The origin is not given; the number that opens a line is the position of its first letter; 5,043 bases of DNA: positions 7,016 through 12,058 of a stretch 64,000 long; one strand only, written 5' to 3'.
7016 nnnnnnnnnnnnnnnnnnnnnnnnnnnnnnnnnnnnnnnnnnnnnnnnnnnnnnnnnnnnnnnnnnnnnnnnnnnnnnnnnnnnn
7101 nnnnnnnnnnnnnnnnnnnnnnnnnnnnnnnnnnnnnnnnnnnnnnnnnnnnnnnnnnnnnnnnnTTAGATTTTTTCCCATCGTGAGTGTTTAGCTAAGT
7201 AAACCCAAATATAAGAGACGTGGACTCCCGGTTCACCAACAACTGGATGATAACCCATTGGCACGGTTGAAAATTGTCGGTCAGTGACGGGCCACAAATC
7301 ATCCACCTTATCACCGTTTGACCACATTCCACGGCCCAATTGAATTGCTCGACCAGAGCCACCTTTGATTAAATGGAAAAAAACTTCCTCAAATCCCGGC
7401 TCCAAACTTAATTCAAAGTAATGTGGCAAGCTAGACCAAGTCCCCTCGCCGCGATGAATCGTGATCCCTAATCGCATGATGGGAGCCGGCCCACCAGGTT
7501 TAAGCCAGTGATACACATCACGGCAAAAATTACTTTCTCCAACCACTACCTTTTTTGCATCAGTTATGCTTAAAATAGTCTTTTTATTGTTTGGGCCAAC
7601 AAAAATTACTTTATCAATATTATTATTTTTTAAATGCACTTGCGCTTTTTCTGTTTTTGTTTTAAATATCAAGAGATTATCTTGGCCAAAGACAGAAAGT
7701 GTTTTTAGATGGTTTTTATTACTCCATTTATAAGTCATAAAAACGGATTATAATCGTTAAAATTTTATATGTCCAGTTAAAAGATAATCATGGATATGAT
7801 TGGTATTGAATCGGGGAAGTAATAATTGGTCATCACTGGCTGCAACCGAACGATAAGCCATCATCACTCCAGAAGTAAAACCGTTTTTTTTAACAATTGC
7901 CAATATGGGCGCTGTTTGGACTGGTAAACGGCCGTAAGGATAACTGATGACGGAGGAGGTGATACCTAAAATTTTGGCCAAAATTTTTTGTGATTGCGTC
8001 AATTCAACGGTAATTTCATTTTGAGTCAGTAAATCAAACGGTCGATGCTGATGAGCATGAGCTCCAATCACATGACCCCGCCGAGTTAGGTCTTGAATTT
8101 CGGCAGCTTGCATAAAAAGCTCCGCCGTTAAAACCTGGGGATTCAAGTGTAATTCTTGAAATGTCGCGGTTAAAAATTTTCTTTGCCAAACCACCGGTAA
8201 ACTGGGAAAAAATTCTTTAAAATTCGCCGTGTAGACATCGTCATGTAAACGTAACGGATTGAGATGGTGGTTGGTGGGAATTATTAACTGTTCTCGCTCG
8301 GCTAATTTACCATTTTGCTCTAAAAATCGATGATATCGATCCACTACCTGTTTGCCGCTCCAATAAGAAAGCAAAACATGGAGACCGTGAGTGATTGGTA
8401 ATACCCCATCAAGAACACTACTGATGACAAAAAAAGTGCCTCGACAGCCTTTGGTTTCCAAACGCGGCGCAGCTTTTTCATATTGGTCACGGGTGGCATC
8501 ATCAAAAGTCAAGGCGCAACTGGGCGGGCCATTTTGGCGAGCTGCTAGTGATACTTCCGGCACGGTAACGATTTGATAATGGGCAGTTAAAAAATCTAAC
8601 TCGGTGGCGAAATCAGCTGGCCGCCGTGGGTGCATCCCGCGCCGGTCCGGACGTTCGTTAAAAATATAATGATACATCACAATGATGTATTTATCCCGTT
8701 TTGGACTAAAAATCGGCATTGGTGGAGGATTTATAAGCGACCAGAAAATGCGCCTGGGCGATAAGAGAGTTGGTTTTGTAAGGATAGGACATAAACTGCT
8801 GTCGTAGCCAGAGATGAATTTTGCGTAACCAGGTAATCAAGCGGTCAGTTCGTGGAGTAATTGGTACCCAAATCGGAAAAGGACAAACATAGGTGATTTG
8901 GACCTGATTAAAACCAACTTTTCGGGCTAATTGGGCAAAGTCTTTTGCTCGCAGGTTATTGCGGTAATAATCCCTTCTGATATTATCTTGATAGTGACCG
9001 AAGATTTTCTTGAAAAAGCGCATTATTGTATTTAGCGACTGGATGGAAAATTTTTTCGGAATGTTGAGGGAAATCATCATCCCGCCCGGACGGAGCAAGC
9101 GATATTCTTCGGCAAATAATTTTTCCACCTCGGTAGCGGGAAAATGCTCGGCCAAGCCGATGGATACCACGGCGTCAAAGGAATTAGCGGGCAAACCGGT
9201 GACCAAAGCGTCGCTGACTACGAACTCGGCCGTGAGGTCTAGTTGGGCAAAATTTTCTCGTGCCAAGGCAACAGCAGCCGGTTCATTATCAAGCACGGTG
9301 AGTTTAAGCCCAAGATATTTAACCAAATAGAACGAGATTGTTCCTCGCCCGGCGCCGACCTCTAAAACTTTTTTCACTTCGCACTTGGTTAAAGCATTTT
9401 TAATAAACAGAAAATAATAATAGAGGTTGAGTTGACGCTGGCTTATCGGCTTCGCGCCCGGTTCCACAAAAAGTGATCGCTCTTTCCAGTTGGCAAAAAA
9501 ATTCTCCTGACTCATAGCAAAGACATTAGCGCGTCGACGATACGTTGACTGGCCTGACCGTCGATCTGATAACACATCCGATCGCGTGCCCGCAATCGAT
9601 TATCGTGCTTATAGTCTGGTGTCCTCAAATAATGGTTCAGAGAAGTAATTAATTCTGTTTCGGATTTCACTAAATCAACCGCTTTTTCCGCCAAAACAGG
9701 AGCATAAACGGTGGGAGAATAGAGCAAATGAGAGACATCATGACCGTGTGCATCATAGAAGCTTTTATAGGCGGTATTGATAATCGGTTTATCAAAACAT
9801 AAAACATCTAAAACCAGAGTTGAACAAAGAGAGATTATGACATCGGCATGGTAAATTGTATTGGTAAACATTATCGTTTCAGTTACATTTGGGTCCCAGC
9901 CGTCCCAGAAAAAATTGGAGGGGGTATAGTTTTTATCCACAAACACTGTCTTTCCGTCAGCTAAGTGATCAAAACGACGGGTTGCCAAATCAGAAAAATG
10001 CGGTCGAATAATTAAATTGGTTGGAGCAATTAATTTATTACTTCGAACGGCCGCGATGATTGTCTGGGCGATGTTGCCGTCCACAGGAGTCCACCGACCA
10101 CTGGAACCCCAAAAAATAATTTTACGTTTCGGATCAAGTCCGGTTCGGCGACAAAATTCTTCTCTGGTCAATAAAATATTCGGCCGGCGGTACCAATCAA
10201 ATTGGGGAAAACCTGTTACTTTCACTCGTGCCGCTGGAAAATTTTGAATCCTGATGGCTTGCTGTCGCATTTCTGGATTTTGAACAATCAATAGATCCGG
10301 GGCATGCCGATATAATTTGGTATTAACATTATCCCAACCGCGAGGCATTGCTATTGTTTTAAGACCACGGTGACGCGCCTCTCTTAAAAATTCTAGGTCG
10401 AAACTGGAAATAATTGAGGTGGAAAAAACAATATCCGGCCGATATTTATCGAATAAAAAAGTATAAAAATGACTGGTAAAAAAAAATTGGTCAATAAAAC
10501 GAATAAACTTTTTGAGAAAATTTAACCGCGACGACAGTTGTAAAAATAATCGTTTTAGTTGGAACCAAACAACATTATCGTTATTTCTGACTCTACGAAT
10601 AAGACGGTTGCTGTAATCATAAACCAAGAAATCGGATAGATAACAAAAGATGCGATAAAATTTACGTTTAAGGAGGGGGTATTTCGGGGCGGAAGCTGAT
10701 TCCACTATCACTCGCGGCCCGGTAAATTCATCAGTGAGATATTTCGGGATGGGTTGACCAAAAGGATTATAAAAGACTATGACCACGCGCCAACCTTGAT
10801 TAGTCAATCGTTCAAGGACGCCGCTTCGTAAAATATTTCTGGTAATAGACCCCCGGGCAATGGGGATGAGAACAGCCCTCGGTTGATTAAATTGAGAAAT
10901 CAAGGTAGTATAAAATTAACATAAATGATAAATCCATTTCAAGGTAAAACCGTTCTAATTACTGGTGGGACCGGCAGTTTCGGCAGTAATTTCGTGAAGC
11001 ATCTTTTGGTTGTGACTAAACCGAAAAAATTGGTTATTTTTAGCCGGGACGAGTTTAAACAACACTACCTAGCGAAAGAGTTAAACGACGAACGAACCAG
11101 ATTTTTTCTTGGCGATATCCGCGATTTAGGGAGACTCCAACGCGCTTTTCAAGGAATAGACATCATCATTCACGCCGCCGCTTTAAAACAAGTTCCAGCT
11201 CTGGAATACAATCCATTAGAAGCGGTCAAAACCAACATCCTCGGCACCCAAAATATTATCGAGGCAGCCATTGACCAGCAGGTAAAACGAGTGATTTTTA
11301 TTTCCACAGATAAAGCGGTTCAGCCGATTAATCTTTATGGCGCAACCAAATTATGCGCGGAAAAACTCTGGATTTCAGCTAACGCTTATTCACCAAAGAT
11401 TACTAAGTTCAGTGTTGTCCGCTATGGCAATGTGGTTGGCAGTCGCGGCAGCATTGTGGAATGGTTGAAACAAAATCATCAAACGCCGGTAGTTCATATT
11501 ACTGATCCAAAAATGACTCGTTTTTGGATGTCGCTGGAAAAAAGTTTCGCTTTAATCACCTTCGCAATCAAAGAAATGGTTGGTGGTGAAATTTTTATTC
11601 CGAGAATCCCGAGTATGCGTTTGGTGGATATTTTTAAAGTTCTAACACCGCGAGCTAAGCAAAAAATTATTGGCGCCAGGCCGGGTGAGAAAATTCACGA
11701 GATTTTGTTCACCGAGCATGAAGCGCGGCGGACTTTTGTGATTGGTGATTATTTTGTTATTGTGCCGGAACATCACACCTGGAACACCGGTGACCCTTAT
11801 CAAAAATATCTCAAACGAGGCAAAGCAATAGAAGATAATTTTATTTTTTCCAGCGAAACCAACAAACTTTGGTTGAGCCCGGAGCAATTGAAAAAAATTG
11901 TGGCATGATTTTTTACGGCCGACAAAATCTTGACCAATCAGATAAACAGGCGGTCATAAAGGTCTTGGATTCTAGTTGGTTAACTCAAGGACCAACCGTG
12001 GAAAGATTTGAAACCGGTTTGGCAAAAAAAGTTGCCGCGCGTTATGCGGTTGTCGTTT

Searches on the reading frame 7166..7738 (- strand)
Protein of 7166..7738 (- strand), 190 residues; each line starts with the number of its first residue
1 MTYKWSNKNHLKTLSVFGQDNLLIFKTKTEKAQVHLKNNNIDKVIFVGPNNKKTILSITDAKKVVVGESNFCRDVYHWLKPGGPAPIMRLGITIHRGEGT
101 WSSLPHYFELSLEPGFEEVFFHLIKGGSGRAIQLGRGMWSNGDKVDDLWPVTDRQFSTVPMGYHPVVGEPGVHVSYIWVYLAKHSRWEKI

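Call 6: search_protein_families(library=pfam, proteins=[window:7166-7738:-], max_evalue=0.001)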
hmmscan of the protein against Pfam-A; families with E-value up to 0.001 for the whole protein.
window:7166-7738:- (190 aa): 1 family
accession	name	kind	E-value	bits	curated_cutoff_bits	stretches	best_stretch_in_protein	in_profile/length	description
PF04962.18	KduI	-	1.1e-13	51.6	23.9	1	15-187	76-251/262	KduI/IolB family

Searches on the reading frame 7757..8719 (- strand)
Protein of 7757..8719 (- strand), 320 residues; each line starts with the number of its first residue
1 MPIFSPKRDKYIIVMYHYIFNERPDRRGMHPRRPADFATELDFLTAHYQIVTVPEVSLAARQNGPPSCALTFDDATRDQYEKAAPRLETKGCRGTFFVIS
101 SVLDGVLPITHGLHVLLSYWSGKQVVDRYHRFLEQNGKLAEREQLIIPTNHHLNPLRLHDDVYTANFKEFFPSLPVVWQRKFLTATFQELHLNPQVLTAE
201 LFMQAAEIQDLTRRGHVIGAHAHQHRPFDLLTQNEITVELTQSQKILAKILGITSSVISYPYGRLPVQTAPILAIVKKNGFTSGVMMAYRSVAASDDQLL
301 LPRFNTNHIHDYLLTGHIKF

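Call 6: search_protein_families(library=pfam, proteins=[window:7757-8719:-], max_evalue=0.001)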
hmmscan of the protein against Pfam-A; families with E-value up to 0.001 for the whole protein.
window:7757-8719:- (320 aa): 1 family
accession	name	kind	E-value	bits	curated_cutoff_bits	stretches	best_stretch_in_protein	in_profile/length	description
PF01522.26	Polysacc_deac_1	-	2.9e-19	69.7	23.1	2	205-282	48-122/124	Polysaccharide deacetylase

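Call 38: search_protein_families(library=ncbifam, proteins=[window:7757-8719:-], max_evalue=0.001)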
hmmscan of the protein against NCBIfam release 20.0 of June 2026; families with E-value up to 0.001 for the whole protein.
window:7757-8719:- (320 aa): 7 families
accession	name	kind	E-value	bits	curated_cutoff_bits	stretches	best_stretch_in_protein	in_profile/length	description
TIGR02764.1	spore_ybaN_pdaB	equivalog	3.4e-09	36.8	237.4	1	206-282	49-122/191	polysaccharide deacetylase family sporulation protein PdaB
NF050820.1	PolSacchBiosHfsH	equivalog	4e-08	33.2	400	0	203-274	81-152/249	oligosaccharide deacetylase HfsH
TIGR03933.1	PIA_icaB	equivalog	1.5e-07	31.2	248.35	1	232-304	158-227/245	intercellular adhesin biosynthesis polysaccharide N-deacetylase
NF045821.1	PgAcgDacpgdA1_Bac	equivalog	3e-07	29.6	400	1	209-265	134-190/282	peptidoglycan-N-acetylglucosamine deacetylase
NF045822.1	PgAcgDacpgdA2_Bac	equivalog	1.4e-05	24.6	400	1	209-274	115-180/274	peptidoglycan-N-acetylglucosamine deacetylase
TIGR03938.2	deacetyl_PgaB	equivalog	8.9e-05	20.9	321.9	0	10-89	2-87/621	poly-beta-1,6-N-acetyl-D-glucosamine N-deacetylase PgaB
NF045820.1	PgAcgDacpgdA_Strep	equivalog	0.00019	20.3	800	1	210-265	315-370/463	peptidoglycan-N-acetylglucosamine deacetylase PgdA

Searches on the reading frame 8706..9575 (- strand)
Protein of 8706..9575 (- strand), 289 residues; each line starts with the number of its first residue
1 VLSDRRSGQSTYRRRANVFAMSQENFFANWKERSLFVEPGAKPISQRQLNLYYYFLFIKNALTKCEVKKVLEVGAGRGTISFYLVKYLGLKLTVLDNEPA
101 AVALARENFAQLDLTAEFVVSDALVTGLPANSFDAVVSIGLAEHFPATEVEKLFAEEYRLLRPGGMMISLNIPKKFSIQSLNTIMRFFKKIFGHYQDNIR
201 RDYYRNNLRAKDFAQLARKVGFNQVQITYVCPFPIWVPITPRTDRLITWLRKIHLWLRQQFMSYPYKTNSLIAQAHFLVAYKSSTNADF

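Call 6: search_protein_families(library=pfam, proteins=[window:8706-9575:-], max_evalue=0.001)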
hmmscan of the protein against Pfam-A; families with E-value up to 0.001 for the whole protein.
window:8706-9575:- (289 aa): 9 families
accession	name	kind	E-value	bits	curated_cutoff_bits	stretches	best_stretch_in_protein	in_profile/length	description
PF13649.12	Methyltransf_25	-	8.7e-20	71.7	27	1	70-165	1-97/97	Methyltransferase domain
PF08241.18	Methyltransf_11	-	1.4e-17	64.5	21.2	1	71-168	1-94/95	Methyltransferase domain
PF08242.18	Methyltransf_12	-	1.2e-12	48.8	30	1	71-166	1-97/98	Methyltransferase domain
PF13847.12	Methyltransf_31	-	6.7e-11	42.5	27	1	68-172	5-112/145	Methyltransferase domain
PF05175.20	MTS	-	1.9e-09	37.8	23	1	61-170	26-139/170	Methyltransferase small domain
PF02353.26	CMAS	-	2.3e-09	37.4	27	1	68-178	64-173/273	Mycolic acid cyclopropane synthetase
PF13489.12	Methyltransf_23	-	4.4e-08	33.5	27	1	58-226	13-163/164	Methyltransferase domain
PF01209.24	Ubie_methyltran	-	4.5e-07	29.9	20.1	1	57-226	38-217/233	ubiE/COQ5 methyltransferase family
PF06325.19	PrmA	-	8.9e-05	22.6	22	1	67-169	162-258/296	Ribosomal protein L11 methyltransferase (PrmA)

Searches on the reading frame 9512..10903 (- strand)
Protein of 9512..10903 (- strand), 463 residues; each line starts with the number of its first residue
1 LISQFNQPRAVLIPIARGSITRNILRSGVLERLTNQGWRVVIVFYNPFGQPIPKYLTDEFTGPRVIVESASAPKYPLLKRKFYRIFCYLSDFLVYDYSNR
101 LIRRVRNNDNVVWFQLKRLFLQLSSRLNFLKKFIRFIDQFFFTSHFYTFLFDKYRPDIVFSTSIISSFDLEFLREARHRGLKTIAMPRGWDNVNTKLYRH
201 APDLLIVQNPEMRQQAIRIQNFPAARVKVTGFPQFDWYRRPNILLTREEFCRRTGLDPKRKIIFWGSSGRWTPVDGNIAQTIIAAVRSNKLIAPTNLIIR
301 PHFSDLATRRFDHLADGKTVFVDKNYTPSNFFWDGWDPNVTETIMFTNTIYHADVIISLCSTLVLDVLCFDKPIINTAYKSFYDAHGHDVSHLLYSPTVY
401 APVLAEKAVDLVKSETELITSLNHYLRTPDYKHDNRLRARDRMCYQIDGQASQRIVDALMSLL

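Call 6: search_protein_families(library=pfam, proteins=[window:9512-10903:-], max_evalue=0.001)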
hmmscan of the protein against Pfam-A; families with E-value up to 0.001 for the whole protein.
window:9512-10903:- (463 aa): 1 family
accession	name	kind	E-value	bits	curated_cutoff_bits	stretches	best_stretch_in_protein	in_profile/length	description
PF04464.20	Glyphos_transf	-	6.8e-12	45.5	22.1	1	200-460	133-366/367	CDP-Glycerol:Poly(glycerophosphate) glycerophosphotransferase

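Call 38: search_protein_families(library=ncbifam, proteins=[window:9512-10903:-], max_evalue=0.001)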
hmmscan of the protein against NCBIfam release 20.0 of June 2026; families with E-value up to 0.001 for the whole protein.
window:9512-10903:- (463 aa): 2 families
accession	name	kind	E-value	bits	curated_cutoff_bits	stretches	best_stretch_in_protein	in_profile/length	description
NF046086.1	BFO_1060_trans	domain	2.3e-13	50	200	1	142-267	33-169/365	BFO_1060 family glycosyltransferase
TIGR04396.2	surf_polysacc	subfamily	5.1e-06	25.9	125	0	350-461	261-361/427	surface carbohydrate biosynthesis protein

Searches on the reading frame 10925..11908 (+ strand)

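Call 6: search_protein_families(library=pfam, proteins=[window:10925-11908:+], max_evalue=0.001)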
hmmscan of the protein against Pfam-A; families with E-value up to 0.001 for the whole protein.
window:10925-11908:+ (327 aa): 11 families
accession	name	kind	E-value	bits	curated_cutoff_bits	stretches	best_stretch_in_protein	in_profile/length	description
PF02719.21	Polysacc_synt_2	-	6.8e-92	308.2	20.2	1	10-279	1-291/293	Polysaccharide biosynthesis protein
PF01370.27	Epimerase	-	1e-24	87.7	20.9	1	10-185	1-194/240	NAD dependent epimerase/dehydratase family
PF01073.25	3Beta_HSD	-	6.8e-19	68.4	22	1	11-134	1-122/280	3-beta hydroxysteroid dehydrogenase/isomerase family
PF16363.11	GDP_Man_Dehyd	-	4.8e-17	62.9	27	1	11-130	1-131/332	GDP-mannose 4,6 dehydratase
PF07993.18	NAD_binding_4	-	1.1e-11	44.8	20.1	1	12-133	1-141/258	Male sterility protein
PF04321.23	RmlD_sub_bind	-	5.5e-11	42.5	27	1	9-175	2-156/287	RmlD substrate binding domain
PF13460.12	NAD_binding_10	-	1.5e-10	41.6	27.2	1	14-132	1-102/184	NAD(P)H-binding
PF05368.20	NmrA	-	1.7e-08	34.9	27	1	8-132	3-111/298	NmrA-like family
PF00106.31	adh_short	-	2.5e-08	34.1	26.6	1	8-148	1-159/195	short chain dehydrogenase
PF08659.16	KR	-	2.9e-05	24.5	22.6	1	9-127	2-135/180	KR domain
PF01488.26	Shikimate_DH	-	0.00035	21.1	24.3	1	5-89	10-87/138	Shikimate / quinate 5-dehydrogenase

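Call 38: search_protein_families(library=ncbifam, proteins=[window:10925-11908:+], max_evalue=0.001)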
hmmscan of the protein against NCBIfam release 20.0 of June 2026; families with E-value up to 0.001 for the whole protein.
window:10925-11908:+ (327 aa): 34 families (the best 25 are shown)
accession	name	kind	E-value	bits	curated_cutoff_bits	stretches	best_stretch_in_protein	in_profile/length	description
TIGR03589.1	PseB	equivalog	4.1e-130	433.4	407.75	1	5-325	2-323/324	UDP-N-acetylglucosamine 4,6-dehydratase (inverting)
TIGR04130.1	FnlA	equivalog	4.9e-71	239.3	730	1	5-306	2-309/337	UDP-N-acetylglucosamine 4,6-dehydratase/5-epimerase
TIGR01179.1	galE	equivalog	1.4e-17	63.6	262.3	1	10-175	2-181/332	UDP-glucose 4-epimerase GalE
TIGR04180.1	EDH_00030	hypoth_equivalog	4.9e-17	61.9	475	1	10-130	1-123/297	NAD-dependent 4,6-dehydratase LegB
TIGR01181.1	dTDP_gluc_dehyt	equivalog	2.6e-15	56.4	365.1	1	10-132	2-129/321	dTDP-glucose 4,6-dehydratase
TIGR03466.1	HpnA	hypoth_equivalog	3.5e-15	55.7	367.65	1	9-131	2-116/327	hopanoid-associated sugar epimerase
TIGR02622.1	CDP_4_6_dhtase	equivalog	1.2e-14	54.2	278.45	1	5-132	2-133/352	CDP-glucose 4,6-dehydratase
NF007956.0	PRK10675.1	subfamily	4.7e-12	45.7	394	1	9-129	2-125/338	UDP-glucose 4-epimerase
NF041293.1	G6PDh_Azf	equivalog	6.7e-12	45.4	400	1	8-134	3-121/252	NAD-dependent glucose-6-phosphate dehydrogenase Azf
NF052578.1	StrlDmthSdmBMthl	equivalog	1.8e-11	44.4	600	1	9-141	2-125/328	sterol demethylase protein SdmB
TIGR02197.1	heptose_epim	equivalog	5.4e-11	42.2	274.6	1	10-174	1-174/316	ADP-glyceromanno-heptose 6-epimerase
TIGR01214.1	rmlD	equivalog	1.6e-10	40.6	224.05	1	9-175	1-155/285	dTDP-4-dehydrorhamnose reductase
NF042423.1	oxyalk_red_Shew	equivalog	2.1e-10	40.2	580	1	8-129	9-119/331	2-alkyl-3-oxoalkanoate reductase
NF042422.1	oxyalk_red_OleD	equivalog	3.6e-10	39.7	580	1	10-130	3-112/329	2-alkyl-3-oxoalkanoate reductase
TIGR01746.1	Thioester-redct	subfamily_domain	2.2e-09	37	213.35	1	9-139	1-147/371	thioester reductase domain-containing protein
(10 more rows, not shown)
